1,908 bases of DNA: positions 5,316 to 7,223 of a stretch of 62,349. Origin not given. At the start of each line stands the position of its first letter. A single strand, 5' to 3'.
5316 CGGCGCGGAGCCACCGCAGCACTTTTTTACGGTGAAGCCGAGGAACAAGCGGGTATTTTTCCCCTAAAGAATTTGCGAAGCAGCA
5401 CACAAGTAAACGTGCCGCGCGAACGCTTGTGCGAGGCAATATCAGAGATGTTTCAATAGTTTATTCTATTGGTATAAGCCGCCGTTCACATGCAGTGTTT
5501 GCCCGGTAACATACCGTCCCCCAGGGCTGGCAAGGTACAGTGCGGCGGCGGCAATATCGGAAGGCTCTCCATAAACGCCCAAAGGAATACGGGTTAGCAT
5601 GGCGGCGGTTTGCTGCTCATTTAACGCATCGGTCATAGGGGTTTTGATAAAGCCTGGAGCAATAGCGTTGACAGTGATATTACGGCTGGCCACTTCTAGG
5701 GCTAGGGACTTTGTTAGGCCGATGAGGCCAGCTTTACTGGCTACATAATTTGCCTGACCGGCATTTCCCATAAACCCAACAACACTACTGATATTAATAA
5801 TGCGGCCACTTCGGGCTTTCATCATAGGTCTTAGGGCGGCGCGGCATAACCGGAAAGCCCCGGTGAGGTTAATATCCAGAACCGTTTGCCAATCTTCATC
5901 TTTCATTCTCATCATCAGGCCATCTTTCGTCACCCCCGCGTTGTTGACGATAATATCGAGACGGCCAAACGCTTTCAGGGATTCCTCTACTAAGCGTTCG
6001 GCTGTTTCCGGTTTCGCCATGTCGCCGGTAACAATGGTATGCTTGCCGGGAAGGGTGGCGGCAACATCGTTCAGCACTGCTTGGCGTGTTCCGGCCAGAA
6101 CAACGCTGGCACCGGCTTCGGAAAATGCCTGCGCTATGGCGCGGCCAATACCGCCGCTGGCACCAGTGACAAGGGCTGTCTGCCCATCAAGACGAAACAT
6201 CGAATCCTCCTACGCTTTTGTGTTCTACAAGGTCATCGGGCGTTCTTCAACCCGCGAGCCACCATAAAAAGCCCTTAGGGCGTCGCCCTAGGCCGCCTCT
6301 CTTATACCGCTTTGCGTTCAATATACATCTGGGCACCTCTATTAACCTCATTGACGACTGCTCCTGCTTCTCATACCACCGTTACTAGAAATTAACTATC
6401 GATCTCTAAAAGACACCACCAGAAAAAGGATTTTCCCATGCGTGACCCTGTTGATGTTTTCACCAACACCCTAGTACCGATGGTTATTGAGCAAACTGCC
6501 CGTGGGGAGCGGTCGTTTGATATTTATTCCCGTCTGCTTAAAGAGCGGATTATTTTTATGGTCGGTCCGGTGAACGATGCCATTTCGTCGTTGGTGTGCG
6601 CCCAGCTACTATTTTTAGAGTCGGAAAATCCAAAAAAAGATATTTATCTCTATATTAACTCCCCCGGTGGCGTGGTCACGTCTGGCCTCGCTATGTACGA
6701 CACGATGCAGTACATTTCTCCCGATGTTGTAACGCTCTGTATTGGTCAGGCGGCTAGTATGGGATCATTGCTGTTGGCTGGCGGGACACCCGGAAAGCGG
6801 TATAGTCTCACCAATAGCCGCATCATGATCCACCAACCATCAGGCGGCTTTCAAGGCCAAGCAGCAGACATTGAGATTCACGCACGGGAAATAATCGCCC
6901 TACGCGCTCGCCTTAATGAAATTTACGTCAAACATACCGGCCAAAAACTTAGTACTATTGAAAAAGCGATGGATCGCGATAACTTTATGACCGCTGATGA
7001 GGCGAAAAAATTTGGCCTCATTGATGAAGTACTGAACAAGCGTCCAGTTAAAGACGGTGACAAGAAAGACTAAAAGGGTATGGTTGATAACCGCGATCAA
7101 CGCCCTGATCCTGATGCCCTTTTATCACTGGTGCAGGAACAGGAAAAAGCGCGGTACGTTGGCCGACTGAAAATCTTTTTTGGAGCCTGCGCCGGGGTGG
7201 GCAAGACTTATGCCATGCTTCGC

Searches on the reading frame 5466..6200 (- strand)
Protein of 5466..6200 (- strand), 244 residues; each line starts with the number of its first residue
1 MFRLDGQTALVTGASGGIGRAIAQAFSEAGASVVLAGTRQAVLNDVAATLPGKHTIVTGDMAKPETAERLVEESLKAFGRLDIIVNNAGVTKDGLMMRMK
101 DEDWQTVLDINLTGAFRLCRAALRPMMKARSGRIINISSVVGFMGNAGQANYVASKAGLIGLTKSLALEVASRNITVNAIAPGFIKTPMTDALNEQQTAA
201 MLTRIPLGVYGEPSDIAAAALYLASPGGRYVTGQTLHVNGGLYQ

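Call 13: search_protein_families(library=pfam, proteins=[window:5466-6200:-], max_evalue=0.0001)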
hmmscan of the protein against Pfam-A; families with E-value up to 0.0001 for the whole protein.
window:5466-6200:- (244 aa): 4 families
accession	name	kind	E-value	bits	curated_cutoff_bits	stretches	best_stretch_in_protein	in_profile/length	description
PF13561.12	adh_short_C2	-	1.6e-68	231.2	27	1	13-242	1-235/236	Enoyl-(Acyl carrier protein) reductase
PF00106.31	adh_short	-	2.6e-63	213.5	26.6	1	7-197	1-194/195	short chain dehydrogenase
PF08659.16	KR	-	2.3e-20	73.7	22.6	1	8-159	2-156/180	KR domain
PF01370.27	Epimerase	-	6.2e-09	36.1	20.9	1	9-141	1-116/240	NAD dependent epimerase/dehydratase family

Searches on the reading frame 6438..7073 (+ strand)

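Call 13: search_protein_families(library=pfam, proteins=[window:6438-7073:+], max_evalue=0.0001)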
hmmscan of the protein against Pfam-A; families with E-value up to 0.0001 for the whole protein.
window:6438-7073:+ (211 aa): 1 family
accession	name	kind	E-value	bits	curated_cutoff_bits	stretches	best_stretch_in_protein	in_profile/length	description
PF00574.28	CLP_protease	-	1.5e-85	286.1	20.2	1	22-201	2-181/182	Clp protease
